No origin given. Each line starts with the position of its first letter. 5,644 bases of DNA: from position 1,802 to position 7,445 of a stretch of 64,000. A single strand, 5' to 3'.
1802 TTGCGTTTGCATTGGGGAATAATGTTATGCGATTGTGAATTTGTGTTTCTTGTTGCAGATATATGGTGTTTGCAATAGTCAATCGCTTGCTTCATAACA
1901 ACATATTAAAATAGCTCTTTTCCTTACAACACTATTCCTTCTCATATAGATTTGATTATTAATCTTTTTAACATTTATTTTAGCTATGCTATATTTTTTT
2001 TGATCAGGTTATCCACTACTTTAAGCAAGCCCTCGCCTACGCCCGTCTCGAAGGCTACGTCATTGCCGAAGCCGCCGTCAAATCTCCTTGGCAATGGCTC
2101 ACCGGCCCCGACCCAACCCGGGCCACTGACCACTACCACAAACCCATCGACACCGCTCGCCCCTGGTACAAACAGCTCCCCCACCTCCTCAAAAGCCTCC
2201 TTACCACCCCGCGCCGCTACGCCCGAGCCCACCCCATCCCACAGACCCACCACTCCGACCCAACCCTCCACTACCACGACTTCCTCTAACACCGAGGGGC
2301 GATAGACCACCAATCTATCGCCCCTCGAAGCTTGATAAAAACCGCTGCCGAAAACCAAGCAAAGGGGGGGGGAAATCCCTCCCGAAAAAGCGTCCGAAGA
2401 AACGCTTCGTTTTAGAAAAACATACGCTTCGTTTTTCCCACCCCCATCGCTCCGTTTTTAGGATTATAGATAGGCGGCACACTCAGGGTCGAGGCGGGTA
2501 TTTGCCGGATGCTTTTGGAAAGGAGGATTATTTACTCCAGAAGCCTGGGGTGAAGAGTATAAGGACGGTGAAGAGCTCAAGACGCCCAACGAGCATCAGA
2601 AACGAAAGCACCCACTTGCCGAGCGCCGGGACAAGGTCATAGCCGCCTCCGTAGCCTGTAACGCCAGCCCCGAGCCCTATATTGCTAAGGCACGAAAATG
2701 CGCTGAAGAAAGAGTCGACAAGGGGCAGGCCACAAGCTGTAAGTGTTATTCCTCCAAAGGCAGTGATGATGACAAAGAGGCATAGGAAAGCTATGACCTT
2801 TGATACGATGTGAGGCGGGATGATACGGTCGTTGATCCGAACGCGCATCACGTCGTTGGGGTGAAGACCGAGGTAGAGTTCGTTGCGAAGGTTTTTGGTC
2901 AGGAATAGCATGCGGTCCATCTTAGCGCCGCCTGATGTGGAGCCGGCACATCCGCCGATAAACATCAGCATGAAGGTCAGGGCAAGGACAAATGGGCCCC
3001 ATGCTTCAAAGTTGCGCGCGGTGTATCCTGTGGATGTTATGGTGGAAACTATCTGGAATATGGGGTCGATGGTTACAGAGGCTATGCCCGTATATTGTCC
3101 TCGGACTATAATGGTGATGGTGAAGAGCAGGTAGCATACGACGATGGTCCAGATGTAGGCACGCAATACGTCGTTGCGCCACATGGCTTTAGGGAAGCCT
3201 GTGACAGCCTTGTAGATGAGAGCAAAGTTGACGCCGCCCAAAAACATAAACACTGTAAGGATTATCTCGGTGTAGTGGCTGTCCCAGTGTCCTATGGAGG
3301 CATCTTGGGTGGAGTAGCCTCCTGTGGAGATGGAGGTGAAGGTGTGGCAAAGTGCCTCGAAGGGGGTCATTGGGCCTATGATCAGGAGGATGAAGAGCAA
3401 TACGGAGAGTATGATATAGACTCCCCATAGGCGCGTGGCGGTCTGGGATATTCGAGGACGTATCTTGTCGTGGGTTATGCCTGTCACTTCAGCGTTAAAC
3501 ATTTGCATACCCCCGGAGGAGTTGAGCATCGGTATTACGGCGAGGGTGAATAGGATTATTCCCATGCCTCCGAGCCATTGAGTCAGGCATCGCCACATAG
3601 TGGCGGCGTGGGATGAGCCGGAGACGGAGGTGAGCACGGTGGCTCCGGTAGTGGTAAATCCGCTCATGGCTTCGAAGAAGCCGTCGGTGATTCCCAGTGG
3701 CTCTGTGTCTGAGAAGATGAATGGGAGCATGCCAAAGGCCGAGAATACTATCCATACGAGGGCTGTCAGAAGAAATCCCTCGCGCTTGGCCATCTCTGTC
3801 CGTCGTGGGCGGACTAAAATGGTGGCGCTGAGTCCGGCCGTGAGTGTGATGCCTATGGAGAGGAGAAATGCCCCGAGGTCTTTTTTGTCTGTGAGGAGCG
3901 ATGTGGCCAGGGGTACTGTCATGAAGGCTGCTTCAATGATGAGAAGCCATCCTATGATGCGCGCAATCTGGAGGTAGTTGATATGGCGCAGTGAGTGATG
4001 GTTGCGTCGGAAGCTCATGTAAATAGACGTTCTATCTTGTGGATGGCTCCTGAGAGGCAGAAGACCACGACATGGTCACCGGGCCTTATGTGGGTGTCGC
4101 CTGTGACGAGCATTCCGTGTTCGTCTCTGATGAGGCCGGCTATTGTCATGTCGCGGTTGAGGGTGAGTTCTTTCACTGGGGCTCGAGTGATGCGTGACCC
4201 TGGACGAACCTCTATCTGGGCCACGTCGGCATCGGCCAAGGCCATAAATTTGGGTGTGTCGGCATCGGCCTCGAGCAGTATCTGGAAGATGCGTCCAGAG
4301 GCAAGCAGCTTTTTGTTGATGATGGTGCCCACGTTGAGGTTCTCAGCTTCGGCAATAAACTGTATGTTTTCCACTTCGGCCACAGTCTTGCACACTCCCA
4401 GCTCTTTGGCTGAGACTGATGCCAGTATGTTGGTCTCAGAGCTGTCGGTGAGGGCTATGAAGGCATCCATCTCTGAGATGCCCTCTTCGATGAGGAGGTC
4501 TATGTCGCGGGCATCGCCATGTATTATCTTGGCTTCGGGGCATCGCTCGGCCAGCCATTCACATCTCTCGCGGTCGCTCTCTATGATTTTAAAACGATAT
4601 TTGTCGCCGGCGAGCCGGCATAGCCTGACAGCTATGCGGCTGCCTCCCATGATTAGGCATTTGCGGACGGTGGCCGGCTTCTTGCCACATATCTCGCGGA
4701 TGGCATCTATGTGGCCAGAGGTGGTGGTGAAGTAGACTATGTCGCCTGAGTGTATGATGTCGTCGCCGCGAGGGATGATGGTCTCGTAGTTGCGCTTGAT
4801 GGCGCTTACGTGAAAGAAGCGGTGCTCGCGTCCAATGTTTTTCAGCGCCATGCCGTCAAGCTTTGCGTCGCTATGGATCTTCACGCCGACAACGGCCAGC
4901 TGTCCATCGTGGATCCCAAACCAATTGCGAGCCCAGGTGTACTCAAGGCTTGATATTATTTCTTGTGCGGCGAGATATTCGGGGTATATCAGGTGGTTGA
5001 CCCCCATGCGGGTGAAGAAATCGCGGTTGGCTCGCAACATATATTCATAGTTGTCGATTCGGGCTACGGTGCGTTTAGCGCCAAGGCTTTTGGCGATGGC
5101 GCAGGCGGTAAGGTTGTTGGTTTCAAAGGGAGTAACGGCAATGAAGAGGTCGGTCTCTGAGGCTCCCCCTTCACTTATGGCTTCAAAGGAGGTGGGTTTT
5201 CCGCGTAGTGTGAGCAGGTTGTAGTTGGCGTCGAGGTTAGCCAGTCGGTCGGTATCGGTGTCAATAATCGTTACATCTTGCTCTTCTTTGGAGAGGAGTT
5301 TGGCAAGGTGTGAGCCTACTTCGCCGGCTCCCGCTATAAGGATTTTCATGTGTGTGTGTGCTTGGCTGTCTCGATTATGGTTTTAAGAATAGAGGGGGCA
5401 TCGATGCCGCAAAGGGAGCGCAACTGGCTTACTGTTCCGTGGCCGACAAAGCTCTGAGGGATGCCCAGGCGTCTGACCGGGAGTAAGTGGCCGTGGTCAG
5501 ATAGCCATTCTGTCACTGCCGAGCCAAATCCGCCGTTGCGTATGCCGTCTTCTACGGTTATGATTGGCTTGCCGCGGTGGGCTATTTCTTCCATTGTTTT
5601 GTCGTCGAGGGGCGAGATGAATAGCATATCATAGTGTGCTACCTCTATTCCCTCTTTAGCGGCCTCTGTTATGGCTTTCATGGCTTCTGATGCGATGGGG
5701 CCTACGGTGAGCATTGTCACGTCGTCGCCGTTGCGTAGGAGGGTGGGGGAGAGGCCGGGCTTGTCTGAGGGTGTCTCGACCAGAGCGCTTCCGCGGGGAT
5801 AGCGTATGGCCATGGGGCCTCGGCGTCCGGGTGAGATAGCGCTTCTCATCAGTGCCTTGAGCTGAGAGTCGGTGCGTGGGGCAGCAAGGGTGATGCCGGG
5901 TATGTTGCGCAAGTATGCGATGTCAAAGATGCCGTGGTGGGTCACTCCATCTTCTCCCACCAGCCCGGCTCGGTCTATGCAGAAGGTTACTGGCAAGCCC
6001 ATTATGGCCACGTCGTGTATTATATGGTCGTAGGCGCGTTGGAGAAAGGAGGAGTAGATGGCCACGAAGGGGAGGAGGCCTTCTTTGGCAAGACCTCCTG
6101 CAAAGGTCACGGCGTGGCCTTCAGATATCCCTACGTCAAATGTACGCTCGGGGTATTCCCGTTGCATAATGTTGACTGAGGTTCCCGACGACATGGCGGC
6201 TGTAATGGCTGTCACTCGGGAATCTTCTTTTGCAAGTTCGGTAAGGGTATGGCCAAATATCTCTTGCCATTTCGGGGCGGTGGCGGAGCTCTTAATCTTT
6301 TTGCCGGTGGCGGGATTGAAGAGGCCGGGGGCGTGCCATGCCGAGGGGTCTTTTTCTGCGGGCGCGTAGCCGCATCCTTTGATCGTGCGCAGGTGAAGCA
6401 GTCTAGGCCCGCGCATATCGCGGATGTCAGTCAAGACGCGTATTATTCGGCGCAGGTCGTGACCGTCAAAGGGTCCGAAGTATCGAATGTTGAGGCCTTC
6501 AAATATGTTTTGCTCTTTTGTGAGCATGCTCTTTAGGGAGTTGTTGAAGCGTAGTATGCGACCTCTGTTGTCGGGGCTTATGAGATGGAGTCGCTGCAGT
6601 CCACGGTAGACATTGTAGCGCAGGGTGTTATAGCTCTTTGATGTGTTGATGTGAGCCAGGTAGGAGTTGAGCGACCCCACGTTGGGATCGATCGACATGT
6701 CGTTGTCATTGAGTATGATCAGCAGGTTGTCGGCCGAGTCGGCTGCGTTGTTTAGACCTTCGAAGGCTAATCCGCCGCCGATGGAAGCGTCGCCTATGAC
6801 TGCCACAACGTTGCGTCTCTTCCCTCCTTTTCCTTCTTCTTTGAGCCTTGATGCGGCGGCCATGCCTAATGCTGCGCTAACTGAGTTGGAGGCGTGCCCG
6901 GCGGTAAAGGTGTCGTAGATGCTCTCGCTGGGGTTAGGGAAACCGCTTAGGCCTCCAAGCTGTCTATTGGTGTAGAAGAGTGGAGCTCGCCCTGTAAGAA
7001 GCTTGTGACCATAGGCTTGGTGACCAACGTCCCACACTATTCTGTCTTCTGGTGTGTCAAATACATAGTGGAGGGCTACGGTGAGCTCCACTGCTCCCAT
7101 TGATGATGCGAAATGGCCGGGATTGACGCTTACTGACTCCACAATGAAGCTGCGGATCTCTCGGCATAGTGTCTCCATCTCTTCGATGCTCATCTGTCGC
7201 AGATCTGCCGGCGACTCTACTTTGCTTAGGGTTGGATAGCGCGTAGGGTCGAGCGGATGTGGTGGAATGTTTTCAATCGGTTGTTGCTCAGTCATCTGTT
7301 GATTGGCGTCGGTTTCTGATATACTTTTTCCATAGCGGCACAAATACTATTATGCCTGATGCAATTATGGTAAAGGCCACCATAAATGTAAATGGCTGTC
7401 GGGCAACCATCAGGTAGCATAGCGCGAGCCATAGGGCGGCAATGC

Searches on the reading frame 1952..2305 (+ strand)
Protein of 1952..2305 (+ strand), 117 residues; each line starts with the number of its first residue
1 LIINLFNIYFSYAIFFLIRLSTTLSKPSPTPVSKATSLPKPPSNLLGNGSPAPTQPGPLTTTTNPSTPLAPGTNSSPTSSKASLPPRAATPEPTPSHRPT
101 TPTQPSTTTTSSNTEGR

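Call 4: search_protein_families(library=pfam, proteins=[window:1952-2305:+, window:2003-2287:+], max_evalue=1)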
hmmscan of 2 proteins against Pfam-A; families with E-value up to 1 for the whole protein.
window:1952-2305:+ (117 aa): 0 families

window:2003-2287:+ (95 aa): 0 families

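Call 31: search_protein_families(library=pfam, proteins=[window:2002-2288:+], max_evalue=10)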
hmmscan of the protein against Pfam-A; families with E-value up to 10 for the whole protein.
window:2002-2288:+ (95 aa): 0 families

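Call 32: search_protein_families(library=ncbifam, proteins=[window:2002-2288:+], max_evalue=1)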
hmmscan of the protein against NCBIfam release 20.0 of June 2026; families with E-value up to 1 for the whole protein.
window:2002-2288:+ (95 aa): 0 families

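Call 40: search_protein_representatives(protein=window:2002-2288:+)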
Query: 95 residues. Proteins with E-value up to 0.001 (for the whole library): 3; up to 1e-10: 1; up to 1e-30: 0. The best 3 are listed.
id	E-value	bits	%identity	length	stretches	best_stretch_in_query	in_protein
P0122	4.5e-30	119.8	65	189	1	7-95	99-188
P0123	4.0e-09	52.5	39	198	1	13-81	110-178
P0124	4.0e-07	46.1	39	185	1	7-95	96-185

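Call 43: find_encoding_contigs(protein=P0122, flank=8000)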
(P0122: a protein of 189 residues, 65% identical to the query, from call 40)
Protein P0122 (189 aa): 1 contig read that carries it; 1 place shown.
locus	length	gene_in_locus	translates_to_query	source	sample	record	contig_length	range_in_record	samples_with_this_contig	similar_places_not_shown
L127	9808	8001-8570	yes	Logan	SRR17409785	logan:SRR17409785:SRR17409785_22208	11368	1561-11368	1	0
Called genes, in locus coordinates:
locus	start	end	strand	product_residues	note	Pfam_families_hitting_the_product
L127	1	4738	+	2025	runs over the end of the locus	-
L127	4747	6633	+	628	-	-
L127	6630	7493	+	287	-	PF00535:Glycos_transf_2, PF10111:Glyco_tranf_2_2, PF13641:Glyco_tranf_2_3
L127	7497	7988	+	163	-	-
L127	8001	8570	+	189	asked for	-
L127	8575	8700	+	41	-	-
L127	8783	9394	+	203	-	-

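Call 45: search_protein_families(library=phrogs, proteins=[P0122, L127:7497-7985:+, L127:8783-9391:+, L127:4747-6630:+, L127:2-4735:+], max_evalue=0.01)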
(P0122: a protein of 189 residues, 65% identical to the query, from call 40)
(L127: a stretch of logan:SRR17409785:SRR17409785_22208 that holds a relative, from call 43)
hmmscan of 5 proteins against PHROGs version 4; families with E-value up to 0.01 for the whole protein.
P0122 (189 aa): 0 families

L127:7497-7985:+ (163 aa): 0 families

L127:8783-9391:+ (203 aa): 3 families
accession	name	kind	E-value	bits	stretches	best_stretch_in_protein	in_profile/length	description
phrog_799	-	other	3.7e-53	182.4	1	15-203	192-379/458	DNA methyltransferase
phrog_9133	-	unknown function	0.0054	15.5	1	22-135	721-851/1259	-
phrog_32703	-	unknown function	0.0059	16.4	1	34-145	8-130/480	-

L127:4747-6630:+ (628 aa): 53 families (the best 25 are shown)
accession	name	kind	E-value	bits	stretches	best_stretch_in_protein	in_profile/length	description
phrog_5073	-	tail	7.2e-23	82.4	1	338-490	250-376/519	tail fiber protein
phrog_819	-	tail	9.8e-21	74.6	1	345-479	501-662/1024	tail protein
phrog_10972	-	tail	1.1e-19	72.1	2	243-391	56-205/343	tail fiber protein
phrog_6320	-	tail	1.7e-18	67.8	2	405-478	94-180/745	tail fiber protein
phrog_32409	-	tail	4.6e-18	65.9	2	347-413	186-264/884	tail fiber protein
phrog_366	-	tail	5.3e-18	66.7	2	315-390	116-192/474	tail fiber protein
phrog_25888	-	unknown function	5.6e-13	49.8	4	393-433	226-266/325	-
phrog_18350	-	tail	6.9e-13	49.9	2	405-483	110-193/253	tail fiber protein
phrog_8745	-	tail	7.2e-13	47.8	1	347-483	1408-1527/1803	tail fiber protein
phrog_1658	-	unknown function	7.4e-13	49.8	1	405-487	45-115/239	-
phrog_3904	-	tail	6.6e-12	45.5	2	403-469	224-289/1086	tail fiber protein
phrog_33406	-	tail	1.3e-11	44.6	1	348-440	193-280/651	tail fiber protein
phrog_32779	-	unknown function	6.5e-11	42.5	2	379-434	336-391/555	-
phrog_4440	-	tail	7.2e-11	42.9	2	341-422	236-303/410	tail fiber protein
phrog_16032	-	unknown function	8.2e-11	42.8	1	347-465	59-184/331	-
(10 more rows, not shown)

L127:2-4735:+ (1578 aa): 4 families
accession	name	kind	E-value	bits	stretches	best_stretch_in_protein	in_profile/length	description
phrog_17422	-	unknown function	8e-22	77.9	1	27-147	419-537/961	-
phrog_38044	-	unknown function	1.3e-21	76.5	1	2-128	677-801/3576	-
phrog_22546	-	unknown function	2.9e-08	32.8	1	27-137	423-531/1386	-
phrog_26822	-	unknown function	3.5e-05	23.6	0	151-256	140-238/530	-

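Call 46: search_protein_families(library=pfam, proteins=[P0122, P0123, P0124, L127:7497-7985:+, L127:8783-9391:+, L127:4747-6630:+, L127:2-4735:+], max_evalue=0.1)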
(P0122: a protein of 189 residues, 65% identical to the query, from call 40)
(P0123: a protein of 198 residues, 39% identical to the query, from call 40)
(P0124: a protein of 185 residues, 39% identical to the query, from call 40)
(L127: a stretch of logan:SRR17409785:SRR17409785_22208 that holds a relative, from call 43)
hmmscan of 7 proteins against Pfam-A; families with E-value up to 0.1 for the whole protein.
P0122 (189 aa): 0 families

P0123 (198 aa): 0 families

P0124 (185 aa): 0 families

L127:7497-7985:+ (163 aa): 0 families

L127:8783-9391:+ (203 aa): 1 family
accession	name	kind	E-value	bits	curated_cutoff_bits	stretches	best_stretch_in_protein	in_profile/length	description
PF05869.16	Dam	-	0.03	14.4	28.1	1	107-192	62-146/169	DNA N-6-adenine-methyltransferase (Dam)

L127:4747-6630:+ (628 aa): 1 family
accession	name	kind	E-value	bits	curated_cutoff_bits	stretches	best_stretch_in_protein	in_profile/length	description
PF01391.23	Collagen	-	2.2e-18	66.2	27.2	3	349-388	7-46/60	Collagen triple helix repeat (20 copies)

L127:2-4735:+ (1578 aa): 0 families

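Call 47: search_dna_similar(query=P0122, collection=phages, mode=protein, max_evalue=0.001)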
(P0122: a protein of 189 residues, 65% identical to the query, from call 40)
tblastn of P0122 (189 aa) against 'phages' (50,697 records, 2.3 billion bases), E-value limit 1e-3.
No match.

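Call 48: find_related_loci(query=P0122, collection=viral_contigs, flank=10000)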
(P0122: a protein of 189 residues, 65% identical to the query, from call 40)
Query P0122 (189 aa) in viral_contigs; peptide patterns used: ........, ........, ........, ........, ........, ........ (x = any residue, [..] = any of these).
5 stretches matched a pattern, but none encodes a relative of the query by tblastn (E <= 1e-3).

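Call 49: find_encoding_contigs(protein=P0123, flank=10000)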
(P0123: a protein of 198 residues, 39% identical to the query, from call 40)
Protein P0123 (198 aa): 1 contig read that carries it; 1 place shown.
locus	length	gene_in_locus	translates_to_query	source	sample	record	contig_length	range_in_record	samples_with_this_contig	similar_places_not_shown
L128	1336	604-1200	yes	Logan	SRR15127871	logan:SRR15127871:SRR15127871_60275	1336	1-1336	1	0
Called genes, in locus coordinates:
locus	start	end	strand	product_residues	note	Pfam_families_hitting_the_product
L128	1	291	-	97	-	?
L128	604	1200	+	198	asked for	-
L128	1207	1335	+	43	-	?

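Call 50: find_encoding_contigs(protein=P0124, flank=10000)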
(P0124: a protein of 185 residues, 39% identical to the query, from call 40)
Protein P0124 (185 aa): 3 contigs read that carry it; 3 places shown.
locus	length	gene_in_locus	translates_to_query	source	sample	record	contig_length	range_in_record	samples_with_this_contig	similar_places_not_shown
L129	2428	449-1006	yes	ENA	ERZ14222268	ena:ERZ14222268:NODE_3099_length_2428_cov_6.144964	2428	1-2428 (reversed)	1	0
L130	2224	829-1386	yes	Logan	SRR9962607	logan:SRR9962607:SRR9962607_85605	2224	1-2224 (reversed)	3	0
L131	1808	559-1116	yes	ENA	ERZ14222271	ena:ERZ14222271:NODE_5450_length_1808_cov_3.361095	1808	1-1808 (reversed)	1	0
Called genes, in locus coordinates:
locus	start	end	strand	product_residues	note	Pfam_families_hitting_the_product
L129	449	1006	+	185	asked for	-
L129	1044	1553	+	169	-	-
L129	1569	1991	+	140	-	PF18925:DUF5675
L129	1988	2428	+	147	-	?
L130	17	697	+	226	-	-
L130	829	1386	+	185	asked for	-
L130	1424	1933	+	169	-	-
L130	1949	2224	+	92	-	?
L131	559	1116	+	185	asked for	-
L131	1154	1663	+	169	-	-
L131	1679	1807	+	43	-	?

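Call 67: find_related_loci(query=A2, collection=viral_contigs, flank=10000)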
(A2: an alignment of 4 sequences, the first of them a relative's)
Query A2 (189 aa) in viral_contigs; peptide patterns used: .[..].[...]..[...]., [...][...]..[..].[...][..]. (x = any residue, [..] = any of these).
67 stretches matched a pattern, but none encodes a relative of the query by tblastn (E <= 1e-3).

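Call 68: search_protein_families(library=phrogs, proteins=[L129:1044-1550:+, L129:1569-1988:+, L129:1988-2428:+, L130:17-694:+, L128:1-291:-, L127:6630-7490:+], max_evalue=0.001)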
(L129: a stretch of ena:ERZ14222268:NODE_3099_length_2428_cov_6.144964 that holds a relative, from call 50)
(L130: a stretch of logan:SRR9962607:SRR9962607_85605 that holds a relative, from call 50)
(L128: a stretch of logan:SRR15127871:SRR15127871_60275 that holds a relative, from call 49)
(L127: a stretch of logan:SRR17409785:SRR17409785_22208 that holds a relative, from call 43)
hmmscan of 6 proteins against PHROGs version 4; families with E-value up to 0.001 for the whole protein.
L129:1044-1550:+ (169 aa): 1 family
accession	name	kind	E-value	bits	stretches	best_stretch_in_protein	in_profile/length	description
phrog_20732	-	unknown function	8.4e-11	43.2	1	19-155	2-147/157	-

L129:1569-1988:+ (140 aa): 1 family
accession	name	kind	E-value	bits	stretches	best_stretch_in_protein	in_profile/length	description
phrog_1501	-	unknown function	9.3e-21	75.3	1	5-132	12-154/159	-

L129:1988-2428:+ (147 aa): 0 families

L130:17-694:+ (226 aa): 0 families

L128:1-291:- (97 aa): 0 families

L127:6630-7490:+ (287 aa): 7 families
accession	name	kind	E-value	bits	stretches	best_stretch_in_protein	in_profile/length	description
phrog_841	-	moron, auxiliary metabolic gene and host takeover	1.1e-11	45.8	1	4-122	2-121/309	GtrB-like O-antigen conversion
phrog_14775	-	moron, auxiliary metabolic gene and host takeover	1.7e-08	35.3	1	48-179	24-151/203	glycosyltransferase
phrog_22739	-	moron, auxiliary metabolic gene and host takeover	4.8e-08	33.4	1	5-126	3-124/327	GtrB-like O-antigen conversion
phrog_8858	-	moron, auxiliary metabolic gene and host takeover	6e-07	29.6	1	31-209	11-190/395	glycosyltransferase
phrog_2456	-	moron, auxiliary metabolic gene and host takeover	5.3e-06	27.2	1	4-83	3-71/239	glycosyltransferase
phrog_22088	-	unknown function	1e-05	25.7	1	5-131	61-188/377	-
phrog_9549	-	moron, auxiliary metabolic gene and host takeover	2.2e-05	25.5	1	7-220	3-203/221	glycosyltransferase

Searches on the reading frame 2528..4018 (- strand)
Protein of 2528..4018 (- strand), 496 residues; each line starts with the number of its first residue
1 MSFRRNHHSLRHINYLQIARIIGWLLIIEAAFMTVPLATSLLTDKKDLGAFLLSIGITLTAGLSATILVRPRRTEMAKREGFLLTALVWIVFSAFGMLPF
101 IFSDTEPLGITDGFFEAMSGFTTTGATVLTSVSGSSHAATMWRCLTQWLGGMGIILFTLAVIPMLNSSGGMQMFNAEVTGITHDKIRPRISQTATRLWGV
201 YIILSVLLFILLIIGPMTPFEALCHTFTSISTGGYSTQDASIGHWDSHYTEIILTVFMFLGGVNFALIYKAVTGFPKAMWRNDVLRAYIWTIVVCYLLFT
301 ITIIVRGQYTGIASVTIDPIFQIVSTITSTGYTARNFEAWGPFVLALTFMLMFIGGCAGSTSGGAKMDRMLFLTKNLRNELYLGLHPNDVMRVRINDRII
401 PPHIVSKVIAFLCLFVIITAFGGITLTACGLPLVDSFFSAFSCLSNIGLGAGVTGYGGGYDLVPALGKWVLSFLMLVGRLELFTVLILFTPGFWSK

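Call 4: search_protein_families(library=pfam, proteins=[window:2528-4018:-], max_evalue=1)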
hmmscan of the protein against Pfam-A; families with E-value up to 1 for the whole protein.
window:2528-4018:- (496 aa): 1 family
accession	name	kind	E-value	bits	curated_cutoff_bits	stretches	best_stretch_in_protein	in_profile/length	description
PF02386.22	TrkH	-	1.4e-58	199.1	27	1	57-490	11-491/502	Cation transport protein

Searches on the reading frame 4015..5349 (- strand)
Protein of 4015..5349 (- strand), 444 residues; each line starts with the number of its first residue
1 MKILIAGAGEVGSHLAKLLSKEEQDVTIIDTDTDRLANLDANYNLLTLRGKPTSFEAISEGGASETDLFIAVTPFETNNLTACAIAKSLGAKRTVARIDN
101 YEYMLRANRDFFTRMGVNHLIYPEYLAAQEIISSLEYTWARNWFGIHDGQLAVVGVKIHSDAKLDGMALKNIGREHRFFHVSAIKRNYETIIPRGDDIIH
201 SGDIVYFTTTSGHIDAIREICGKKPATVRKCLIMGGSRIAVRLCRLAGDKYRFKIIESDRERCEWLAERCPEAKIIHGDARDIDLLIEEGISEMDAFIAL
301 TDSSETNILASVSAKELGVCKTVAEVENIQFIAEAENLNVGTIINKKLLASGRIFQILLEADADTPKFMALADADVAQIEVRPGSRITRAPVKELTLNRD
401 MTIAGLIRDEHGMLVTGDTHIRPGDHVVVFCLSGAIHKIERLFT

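Call 93: search_protein_families(library=pfam, proteins=[window:4015-5349:-], max_evalue=0.00001)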
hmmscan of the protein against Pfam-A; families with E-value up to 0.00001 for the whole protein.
window:4015-5349:- (444 aa): 4 families
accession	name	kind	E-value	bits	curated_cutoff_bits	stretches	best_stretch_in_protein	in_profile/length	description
PF02254.24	TrkA_N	-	6.4e-44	149.4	23.8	2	3-123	1-116/116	TrkA-N domain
PF02080.26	TrkA_C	-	4.7e-25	87.7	27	2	154-221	2-70/71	TrkA-C domain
PF13241.12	NAD_binding_7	-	4.8e-08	34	22.1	0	2-91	9-87/104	Putative NAD(P)-binding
PF03435.24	Sacchrp_dh_NADP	-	3.2e-06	27.9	25.1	0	3-84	1-88/129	Saccharopine dehydrogenase NADP binding domain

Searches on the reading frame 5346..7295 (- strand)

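Call 93: search_protein_families(library=pfam, proteins=[window:5346-7295:-], max_evalue=0.00001)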
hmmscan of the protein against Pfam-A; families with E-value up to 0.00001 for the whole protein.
window:5346-7295:- (649 aa): 3 families
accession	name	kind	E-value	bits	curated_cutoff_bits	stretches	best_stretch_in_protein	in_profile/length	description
PF13292.11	DXP_synthase_N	-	9.1e-107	356.8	21.2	1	23-304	1-274/274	1-deoxy-D-xylulose-5-phosphate synthase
PF02779.29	Transket_pyr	-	2.4e-45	154.7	27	1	341-503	3-171/174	Transketolase, pyrimidine binding domain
PF02780.25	Transketolase_C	-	2.8e-25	89.1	25.9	1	520-636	6-124/124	Transketolase, C-terminal domain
